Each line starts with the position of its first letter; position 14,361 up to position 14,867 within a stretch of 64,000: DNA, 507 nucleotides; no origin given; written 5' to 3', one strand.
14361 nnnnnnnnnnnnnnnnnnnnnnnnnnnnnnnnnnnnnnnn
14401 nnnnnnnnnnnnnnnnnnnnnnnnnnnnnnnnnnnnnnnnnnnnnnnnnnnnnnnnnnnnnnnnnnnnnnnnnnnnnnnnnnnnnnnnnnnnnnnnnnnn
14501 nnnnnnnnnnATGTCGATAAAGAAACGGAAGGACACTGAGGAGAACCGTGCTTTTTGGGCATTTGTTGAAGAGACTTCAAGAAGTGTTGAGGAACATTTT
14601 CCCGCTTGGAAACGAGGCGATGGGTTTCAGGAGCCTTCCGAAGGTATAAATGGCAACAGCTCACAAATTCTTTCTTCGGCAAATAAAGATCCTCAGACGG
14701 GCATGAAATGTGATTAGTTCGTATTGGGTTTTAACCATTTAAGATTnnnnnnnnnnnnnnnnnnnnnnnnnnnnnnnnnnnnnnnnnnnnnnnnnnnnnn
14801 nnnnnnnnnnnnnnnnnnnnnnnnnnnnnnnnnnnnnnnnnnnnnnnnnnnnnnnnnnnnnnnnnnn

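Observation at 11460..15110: Recombination scar: the methylase 3' end is duplicated and brackets a 3.4-kb defence cassette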

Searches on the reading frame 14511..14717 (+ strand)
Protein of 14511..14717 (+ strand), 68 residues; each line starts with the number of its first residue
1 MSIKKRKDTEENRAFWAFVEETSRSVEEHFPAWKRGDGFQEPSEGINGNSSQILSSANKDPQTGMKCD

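Call 6: search_protein_families(library=pfam, proteins=[window:14511-14717:+], max_evalue=0.01)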
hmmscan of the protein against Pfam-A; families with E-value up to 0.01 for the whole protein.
window:14511-14717:+ (68 aa): 0 families

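Call 9: search_protein_families(library=padloc, proteins=[window:14511-14717:+], max_evalue=0.01)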
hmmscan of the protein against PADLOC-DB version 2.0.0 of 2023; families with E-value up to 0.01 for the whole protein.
window:14511-14717:+ (68 aa): 0 families

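Call 54: search_protein_representatives(protein=window:14511-14717:+)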
Query: 68 residues. Proteins with E-value up to 0.001 (for the whole library): 25; up to 1e-10: 3; up to 1e-30: 0. The best 25 are listed.
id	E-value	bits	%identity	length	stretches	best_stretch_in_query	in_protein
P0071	7.1e-16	73.8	66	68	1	1-60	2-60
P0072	7.8e-12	61.1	84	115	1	2-38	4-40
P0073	2.0e-11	59.8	62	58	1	1-48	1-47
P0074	6.3e-09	51.9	68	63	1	1-38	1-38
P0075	5.3e-07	45.8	67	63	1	8-40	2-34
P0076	5.3e-06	42.7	59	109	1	5-38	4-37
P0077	6.1e-06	42.5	54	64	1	1-37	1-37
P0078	1.1e-05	41.7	55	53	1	1-43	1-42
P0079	2.0e-05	40.8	40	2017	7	37-66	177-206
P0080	5.8e-05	39.4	68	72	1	3-37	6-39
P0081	1.7e-04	37.9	45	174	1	3-44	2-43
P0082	1.7e-04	37.9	54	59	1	1-40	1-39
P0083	3.5e-04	36.9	59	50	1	5-39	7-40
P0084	5.1e-04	36.4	49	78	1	1-37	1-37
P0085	5.1e-04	36.4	60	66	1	1-36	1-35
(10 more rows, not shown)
